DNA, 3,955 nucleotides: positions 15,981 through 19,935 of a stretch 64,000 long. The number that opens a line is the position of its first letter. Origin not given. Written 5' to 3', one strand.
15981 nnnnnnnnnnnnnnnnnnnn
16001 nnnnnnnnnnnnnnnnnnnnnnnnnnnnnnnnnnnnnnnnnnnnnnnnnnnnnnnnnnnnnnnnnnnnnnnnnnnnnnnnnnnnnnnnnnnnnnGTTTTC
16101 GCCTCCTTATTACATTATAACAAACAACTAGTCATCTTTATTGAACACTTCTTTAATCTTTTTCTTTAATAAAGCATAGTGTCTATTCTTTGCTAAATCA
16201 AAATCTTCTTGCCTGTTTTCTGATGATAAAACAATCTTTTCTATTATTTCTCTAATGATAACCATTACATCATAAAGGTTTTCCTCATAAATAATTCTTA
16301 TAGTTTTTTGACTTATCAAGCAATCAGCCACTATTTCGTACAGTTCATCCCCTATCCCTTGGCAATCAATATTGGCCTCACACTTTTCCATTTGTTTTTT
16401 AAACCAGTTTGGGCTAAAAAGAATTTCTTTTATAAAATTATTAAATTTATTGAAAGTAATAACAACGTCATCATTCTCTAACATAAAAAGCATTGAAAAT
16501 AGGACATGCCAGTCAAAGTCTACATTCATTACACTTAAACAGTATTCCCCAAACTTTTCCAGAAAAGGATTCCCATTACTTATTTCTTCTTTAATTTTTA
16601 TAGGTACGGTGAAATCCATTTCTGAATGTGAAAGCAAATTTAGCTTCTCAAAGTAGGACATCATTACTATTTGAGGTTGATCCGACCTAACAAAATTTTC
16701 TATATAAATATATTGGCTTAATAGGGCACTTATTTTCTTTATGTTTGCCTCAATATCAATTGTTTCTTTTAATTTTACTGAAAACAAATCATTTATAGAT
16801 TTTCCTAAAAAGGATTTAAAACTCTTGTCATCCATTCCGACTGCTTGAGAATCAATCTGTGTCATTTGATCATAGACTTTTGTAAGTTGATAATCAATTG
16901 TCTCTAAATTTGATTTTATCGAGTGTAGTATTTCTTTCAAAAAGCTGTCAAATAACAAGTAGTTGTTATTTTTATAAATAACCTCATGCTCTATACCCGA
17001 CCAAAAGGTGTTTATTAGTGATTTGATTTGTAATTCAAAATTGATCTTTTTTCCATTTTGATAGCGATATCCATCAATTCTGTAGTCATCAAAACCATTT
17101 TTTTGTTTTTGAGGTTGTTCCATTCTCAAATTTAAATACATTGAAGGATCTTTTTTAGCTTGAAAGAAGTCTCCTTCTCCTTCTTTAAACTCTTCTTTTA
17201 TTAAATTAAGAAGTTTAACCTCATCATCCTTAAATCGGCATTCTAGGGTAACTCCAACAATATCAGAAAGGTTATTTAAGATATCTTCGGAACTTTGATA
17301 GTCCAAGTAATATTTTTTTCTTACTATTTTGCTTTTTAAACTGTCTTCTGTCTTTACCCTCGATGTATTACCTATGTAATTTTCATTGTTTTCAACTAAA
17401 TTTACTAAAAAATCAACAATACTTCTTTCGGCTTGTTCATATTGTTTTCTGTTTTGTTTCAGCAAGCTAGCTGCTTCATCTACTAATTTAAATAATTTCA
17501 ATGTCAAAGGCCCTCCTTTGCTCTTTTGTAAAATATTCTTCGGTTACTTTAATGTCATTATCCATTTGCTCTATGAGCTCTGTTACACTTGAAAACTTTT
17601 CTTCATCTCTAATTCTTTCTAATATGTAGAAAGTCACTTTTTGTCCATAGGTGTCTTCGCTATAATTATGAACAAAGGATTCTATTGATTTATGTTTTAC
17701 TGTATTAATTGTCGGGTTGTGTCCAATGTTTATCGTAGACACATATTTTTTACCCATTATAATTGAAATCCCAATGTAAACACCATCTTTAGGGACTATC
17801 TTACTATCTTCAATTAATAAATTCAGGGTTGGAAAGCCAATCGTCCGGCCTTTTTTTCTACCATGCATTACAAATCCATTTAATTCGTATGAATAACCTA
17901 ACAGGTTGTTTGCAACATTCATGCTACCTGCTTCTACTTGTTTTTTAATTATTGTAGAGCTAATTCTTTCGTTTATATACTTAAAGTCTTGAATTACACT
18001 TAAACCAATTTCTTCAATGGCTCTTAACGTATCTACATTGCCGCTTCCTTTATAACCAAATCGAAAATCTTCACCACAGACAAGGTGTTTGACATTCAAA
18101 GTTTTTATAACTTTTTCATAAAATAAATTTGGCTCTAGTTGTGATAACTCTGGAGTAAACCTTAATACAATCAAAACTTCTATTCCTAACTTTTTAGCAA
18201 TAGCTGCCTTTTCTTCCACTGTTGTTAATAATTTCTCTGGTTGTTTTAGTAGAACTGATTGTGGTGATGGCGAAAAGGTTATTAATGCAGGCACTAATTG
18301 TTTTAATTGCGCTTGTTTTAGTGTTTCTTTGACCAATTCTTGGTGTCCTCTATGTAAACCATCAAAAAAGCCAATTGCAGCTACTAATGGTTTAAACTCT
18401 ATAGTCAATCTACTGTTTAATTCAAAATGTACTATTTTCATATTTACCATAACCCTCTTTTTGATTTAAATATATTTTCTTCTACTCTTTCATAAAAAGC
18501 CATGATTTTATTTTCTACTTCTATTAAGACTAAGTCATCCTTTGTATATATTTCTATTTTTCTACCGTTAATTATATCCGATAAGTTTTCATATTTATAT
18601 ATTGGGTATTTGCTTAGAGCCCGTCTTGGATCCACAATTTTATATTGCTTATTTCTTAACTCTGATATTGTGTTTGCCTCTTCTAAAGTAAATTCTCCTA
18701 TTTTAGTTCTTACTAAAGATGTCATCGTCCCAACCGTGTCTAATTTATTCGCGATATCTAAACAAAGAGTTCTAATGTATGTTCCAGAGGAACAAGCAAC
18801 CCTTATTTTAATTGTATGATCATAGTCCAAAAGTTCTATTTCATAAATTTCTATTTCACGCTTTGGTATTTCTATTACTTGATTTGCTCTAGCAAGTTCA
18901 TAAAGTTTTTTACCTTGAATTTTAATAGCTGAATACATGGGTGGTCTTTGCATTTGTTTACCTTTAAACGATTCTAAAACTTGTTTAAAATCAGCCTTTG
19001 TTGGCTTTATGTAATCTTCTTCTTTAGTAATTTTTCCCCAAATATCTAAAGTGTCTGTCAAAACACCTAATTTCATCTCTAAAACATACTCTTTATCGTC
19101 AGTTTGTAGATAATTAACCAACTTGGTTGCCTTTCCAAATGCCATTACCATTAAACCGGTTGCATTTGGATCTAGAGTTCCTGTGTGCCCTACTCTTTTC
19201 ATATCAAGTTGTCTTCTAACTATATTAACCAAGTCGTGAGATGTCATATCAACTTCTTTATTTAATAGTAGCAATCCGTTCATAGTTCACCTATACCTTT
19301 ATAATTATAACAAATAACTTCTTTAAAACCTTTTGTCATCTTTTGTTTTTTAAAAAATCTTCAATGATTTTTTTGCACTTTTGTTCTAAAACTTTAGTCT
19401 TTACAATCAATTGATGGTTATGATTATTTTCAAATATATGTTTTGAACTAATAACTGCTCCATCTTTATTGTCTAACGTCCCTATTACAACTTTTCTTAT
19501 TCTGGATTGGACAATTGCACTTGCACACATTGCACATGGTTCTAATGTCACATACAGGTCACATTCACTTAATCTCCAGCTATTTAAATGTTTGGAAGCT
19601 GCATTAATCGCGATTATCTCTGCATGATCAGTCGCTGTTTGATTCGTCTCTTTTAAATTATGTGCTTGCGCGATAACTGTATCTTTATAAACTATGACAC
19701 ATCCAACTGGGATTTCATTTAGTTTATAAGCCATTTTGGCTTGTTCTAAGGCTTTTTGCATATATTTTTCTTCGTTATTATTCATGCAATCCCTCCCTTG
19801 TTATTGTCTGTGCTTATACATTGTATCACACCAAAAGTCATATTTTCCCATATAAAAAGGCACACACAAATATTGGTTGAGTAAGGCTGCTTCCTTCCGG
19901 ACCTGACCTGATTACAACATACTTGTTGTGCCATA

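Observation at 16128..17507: Orphan long RelA/SpoT-synthetase-domain protein with a ~260-aa unrecognised C-terminal module, wedged between ribF and dnaX (candidate fused toxSAS-like sensor/effector)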

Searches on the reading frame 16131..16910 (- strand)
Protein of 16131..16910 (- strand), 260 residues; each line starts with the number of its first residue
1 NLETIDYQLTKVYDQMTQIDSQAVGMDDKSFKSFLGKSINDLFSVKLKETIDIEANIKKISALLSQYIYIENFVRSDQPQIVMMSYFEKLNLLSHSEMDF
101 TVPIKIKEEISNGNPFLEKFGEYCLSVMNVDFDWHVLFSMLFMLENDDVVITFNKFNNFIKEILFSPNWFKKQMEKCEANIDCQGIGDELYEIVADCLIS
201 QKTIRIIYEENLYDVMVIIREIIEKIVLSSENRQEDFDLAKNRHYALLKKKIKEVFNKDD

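Call 43: search_protein_representatives(protein=window:16131-16910:-)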
Query: 260 residues. Proteins with E-value up to 0.001 (for the whole library): 97; up to 1e-10: 43; up to 1e-30: 10. The best 97 are listed.
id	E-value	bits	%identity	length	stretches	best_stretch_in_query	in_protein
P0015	3.0e-82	292.8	57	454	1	1-238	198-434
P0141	1.2e-50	189.3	40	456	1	1-257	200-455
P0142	1.5e-42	162.8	36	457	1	1-229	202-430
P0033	3.8e-40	154.9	37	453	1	2-244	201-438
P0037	4.0e-37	145.1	38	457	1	1-258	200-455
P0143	1.9e-35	139.6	34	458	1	1-256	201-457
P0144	8.9e-35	137.4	35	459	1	1-230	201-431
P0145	3.3e-34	135.5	34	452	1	1-236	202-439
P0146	1.8e-31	126.6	32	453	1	1-242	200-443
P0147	3.0e-31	125.8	35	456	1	1-238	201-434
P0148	1.4e-29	120.3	31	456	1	2-237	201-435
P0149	1.7e-29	120.1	32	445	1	1-229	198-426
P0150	4.1e-29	118.8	33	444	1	1-240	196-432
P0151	4.8e-29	118.6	30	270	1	1-229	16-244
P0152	4.7e-28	115.4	33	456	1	1-224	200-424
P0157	1.6e-22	97.3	32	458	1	1-221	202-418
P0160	1.4e-17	81.1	29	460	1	1-252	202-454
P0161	1.6e-16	77.6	28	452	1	2-230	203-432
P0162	2.8e-16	76.8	27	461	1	1-242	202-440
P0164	2.0e-15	74.0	28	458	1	2-256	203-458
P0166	2.1e-14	70.7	26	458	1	1-256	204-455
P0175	1.4e-11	61.4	26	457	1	1-228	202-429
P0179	6.6e-11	59.2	27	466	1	1-212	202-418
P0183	6.0e-10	56.1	27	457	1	1-257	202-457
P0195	1.1e-07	48.7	24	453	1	1-231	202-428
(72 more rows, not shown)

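Call 53: predict_structure(alignment_id=A2)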
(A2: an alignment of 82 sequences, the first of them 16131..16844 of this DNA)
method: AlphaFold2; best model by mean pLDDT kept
length: 238 residues; sequences in the alignment: 82
mean_pLDDT: 92.6   pTM: 0.89
mean pLDDT of the five models: 92.6, 92.3, 91.4, 91.5, 90.1
residues with pLDDT >= 90: 202; 70-90: 26; 50-70: 8; < 50: 2
segments of 3 or more residues with pLDDT < 50: none
pLDDT, mean of each block of 10 residues (from residue 1): 66 95 90 87 95 90 93 93 83 95 97 97 94 96 96 94 95 98 96 98 96 94 98 85
secondary structure, 60 per line:
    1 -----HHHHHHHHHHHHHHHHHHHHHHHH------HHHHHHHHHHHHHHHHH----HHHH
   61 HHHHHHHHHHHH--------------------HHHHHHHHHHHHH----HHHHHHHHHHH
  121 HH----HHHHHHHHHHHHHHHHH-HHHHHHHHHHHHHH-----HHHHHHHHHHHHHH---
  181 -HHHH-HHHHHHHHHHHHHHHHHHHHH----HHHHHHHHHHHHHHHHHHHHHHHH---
elements in order: H6-29 H36-52 H57-72 H93-105 H110-122 H127-143 H145-158 H164-177 H182-185 H187-207 H212-235

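Call 55: search_protein_families(library=pfam, proteins=[window:16131-16844:-], max_evalue=0.01)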
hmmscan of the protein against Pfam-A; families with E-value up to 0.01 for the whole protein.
window:16131-16844:- (238 aa): 0 families

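Call 56: fold_search(model_id=the predicted structure, library=pdb)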
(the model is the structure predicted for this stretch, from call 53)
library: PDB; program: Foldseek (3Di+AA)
matches with E <= 10: 96; with E <= 0.001: 0
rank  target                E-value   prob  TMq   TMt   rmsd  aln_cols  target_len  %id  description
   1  5cwp                  1.3e-01  0.84  0.28  0.29  13.9       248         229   12  Crystal structure of de novo designed helical repeat protein DHR79 (released 2015-12-16)
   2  7udn_A                7.5e-01  0.09  0.14  0.12  23.3       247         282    8  Crystal structure of designed helical repeat protein RPB_PLP1_R6 in alternative conformation 2 (released 2023-03-22)
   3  7unj_B                1.1e+00  0.23  0.24  0.25  14.2       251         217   10  De novo designed chlorophyll dimer protein with Zn pheophorbide a methyl ester matching geometry of purple bacterial s (released 2023-04-19)
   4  7unj_A                1.2e+00  0.23  0.25  0.26  14.2       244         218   10  De novo designed chlorophyll dimer protein with Zn pheophorbide a methyl ester matching geometry of purple bacterial s (released 2023-04-19)
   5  8r5s_G                1.3e+00  0.11  0.21  0.21  23.2       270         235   12  t113 - De-novo designed soluble homotetramer (released 2024-11-27)
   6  5ezm                  1.6e+00  0.06  0.15  0.11  18.5       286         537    8  Crystal Structure of ArnT from Cupriavidus metallidurans in the apo state (released 2016-02-17)
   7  8f6r_A                1.9e+00  0.28  0.28  0.30  14.2       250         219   10  CryoEM structure of designed modular protein oligomer C6-79 (released 2023-11-29)
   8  4wid_B                2.1e+00  0.06  0.16  0.11  33.4       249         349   12  Crystal structure of the immediate-early 1 protein (IE1) at 2.31 angstrom (tetragonal form after crystal dehydration) (released 2014-10-29)
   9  8edv_B                2.3e+00  0.04  0.14  0.13  24.0       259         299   13  Mitoguardin homolog (MIGA) delta TM residues 106-496 from Caenorhabditis elegans bound to modelled lipid phosphatidyle (released 2022-10-12)
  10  6of0_D                2.4e+00  0.09  0.19  0.23  20.0       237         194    9  Structural basis for multidrug recognition and antimicrobial resistance by MTRR, an efflux pump regulator from Neisser (released 2019-07-31)
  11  3bve_F                2.5e+00  0.08  0.17  0.22  18.6       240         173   12  Structural basis for the iron uptake mechanism of Helicobacter pylori ferritin (released 2009-01-13)
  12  9eai_A                2.6e+00  0.08  0.18  0.14  20.8       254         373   10  Structure of nanobody AT206 in complex with the losartan-bound angiotensin II type I receptor (AT1R) (released 2025-03-05)
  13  5u1a_C                2.6e+00  0.07  0.16  0.20  18.0       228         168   10  Ferritin with Gc MtrE loop 1 inserted at His34 (released 2017-10-11)
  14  5u1a_I                2.7e+00  0.06  0.16  0.20  18.1       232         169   11  Ferritin with Gc MtrE loop 1 inserted at His34 (released 2017-10-11)
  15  6yxs                  2.7e+00  0.05  0.16  0.11  24.2       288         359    9  Crystal structure of the apo form of choline kinase from Plasmodium falciparum (released 2020-08-05)
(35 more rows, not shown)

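Call 63: list_cluster_members(proteins=[P0161, P0162, P0164, P0175, P0179, P0183, P0195, P0160, P0157, P0166])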
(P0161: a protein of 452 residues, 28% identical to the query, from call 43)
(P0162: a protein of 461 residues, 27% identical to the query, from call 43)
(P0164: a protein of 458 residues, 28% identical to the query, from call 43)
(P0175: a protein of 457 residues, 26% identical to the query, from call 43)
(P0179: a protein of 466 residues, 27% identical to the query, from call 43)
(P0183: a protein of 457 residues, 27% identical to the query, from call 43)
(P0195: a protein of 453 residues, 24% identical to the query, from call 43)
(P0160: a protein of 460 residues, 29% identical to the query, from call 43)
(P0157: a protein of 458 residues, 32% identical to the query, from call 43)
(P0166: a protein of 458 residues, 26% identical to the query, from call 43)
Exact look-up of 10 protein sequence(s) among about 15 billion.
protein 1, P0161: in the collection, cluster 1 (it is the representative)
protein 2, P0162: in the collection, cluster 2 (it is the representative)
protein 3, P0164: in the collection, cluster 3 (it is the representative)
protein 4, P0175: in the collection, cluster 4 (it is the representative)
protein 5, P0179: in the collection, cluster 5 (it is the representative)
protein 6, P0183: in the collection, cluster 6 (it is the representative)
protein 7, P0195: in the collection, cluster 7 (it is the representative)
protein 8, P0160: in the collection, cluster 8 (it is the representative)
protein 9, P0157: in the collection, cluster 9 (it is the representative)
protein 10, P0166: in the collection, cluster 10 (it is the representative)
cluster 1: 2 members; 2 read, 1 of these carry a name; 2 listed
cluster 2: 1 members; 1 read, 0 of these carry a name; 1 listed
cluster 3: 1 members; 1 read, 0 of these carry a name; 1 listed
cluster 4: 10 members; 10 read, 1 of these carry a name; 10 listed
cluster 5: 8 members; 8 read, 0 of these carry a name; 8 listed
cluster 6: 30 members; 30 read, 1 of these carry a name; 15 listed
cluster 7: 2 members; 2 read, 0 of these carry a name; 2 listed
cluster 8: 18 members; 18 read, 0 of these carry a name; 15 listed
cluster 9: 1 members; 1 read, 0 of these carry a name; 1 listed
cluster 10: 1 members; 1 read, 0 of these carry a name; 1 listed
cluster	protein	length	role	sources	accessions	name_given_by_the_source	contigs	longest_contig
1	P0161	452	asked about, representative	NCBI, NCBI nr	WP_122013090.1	hypothetical protein [Maliibacterium massiliense]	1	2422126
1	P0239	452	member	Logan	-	-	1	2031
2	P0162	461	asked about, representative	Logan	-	-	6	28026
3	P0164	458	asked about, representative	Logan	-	-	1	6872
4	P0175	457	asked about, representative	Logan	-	-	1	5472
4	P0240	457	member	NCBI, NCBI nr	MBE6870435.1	MAG: hypothetical protein E7491_00600 [Ruminococcaceae bacterium] | hypothetical protein [Oscillospiraceae bacterium]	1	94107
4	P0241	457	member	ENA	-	-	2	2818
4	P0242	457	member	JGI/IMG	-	-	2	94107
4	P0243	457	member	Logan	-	-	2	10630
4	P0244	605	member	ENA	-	-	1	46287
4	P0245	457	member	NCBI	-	-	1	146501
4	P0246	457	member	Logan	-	-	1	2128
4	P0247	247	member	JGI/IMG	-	-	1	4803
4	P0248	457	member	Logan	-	-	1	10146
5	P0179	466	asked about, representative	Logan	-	-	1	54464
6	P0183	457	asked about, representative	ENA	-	-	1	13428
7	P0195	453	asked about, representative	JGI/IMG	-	-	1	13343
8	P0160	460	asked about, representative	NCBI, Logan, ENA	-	-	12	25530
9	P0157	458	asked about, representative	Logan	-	-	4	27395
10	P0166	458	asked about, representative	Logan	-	-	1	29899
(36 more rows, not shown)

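Call 73: search_protein_families(library=phrogs, proteins=[window:16131-16844:-], max_evalue=0.01)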
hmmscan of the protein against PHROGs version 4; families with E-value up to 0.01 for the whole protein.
window:16131-16844:- (238 aa): 0 families

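Call 74: fold_search(model_id=the predicted structure, library=viral)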
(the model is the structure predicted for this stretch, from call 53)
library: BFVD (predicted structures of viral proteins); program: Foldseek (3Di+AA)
matches with E <= 10: 62; with E <= 0.001: 0
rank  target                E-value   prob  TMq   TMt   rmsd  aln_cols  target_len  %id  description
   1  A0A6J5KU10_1          1.4e+00  0.08  0.18  0.06  21.0       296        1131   10  Uncharacterized protein [uncultured Caudovirales phage]
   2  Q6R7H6                1.5e+00  0.11  0.14  0.20  17.3       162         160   10  Uncharacterized protein ORF48 [Ostreid herpesvirus 1 (isolate France)]
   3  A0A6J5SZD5            1.8e+00  0.08  0.17  0.09  20.7       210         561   14  Uncharacterized protein [uncultured Caudovirales phage]
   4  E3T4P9                2.6e+00  0.15  0.21  0.31  14.4       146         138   14  Uncharacterized protein [Cafeteria roenbergensis virus (strain BV-PW1)]
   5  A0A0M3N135            2.9e+00  0.05  0.14  0.16  22.2       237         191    9  Protein kinase interacting protein [Perigonia lusca single nucleopolyhedrovirus]
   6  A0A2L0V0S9            3.0e+00  0.04  0.15  0.12  25.3       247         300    7  Uncharacterized protein [Agrobacterium phage Atu_ph07]
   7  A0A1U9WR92            3.4e+00  0.05  0.14  0.12  16.9       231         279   11  (no name in the UniProt tables at hand)
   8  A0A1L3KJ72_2          3.4e+00  0.03  0.15  0.06  19.7       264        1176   13  (no name in the UniProt tables at hand)
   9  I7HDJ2                3.5e+00  0.10  0.22  0.06  25.4       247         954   11  Tail length tape measure protein [Xanthomonas phage CP1]
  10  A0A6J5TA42            3.5e+00  0.08  0.21  0.22  14.5       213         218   13  Uncharacterized protein [uncultured Caudovirales phage]
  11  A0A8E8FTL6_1          3.5e+00  0.05  0.13  0.04  28.7       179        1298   15  Polyprotein [Bemisia tabaci pesti-like virus 1]
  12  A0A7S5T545            3.9e+00  0.07  0.20  0.20  24.2       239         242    9  (no name in the UniProt tables at hand)
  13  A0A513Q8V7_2          3.9e+00  0.05  0.17  0.07  19.7       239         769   12  (no name in the UniProt tables at hand)
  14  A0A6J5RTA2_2          3.9e+00  0.04  0.15  0.06  17.5       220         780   10  Uncharacterized protein [uncultured Caudovirales phage]
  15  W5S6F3                4.0e+00  0.06  0.20  0.20  18.7       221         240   13  Uncharacterized protein [Pithovirus sibericum]
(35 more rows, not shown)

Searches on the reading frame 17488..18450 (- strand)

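Call 55: search_protein_families(library=pfam, proteins=[window:17488-18450:-], max_evalue=0.01)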
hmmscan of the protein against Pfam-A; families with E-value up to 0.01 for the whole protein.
window:17488-18450:- (320 aa): 3 families
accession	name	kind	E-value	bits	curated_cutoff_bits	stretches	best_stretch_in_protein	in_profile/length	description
PF06574.18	FAD_syn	-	4.8e-42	143.9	27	1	20-166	6-157/158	FAD synthetase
PF01687.23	Flavokinase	-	6.2e-38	130.3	19.6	1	184-307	1-124/124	Riboflavin kinase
PF01467.32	CTP_transf_like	-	1.1e-07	32.5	21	1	25-170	2-132/133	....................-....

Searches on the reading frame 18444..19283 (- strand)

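Call 55: search_protein_families(library=pfam, proteins=[window:18444-19283:-], max_evalue=0.01)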
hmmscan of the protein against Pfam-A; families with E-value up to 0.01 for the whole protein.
window:18444-19283:- (279 aa): 2 families
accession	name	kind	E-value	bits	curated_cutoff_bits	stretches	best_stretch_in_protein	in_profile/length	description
PF01509.24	TruB_N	-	2.8e-56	190.5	27.3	1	23-170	1-149/149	TruB family pseudouridylate synthase (N terminal domain)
PF16198.10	TruB_C_2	-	1.2e-07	32.2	29.3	1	171-214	1-44/66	tRNA pseudouridylate synthase B C-terminal domain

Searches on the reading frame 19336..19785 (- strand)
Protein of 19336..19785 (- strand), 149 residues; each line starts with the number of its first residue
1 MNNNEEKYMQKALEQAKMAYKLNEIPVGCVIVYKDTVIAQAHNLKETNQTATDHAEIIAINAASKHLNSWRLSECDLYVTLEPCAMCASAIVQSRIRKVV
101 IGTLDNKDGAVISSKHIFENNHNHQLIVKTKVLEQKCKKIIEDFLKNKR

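Call 76: search_protein_families(library=pfam, proteins=[window:19336-19785:-], max_evalue=0.00001)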
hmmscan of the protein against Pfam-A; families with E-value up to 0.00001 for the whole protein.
window:19336-19785:- (149 aa): 2 families
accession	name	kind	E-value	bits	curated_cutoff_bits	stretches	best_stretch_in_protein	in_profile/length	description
PF14437.12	MafB19-deam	-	4.1e-40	137.4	27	1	3-149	1-142/142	MafB19-like deaminase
PF00383.29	dCMP_cyt_deam_1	-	1.4e-31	108.8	25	1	4-103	3-102/102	Cytidine and deoxycytidylate deaminase zinc-binding region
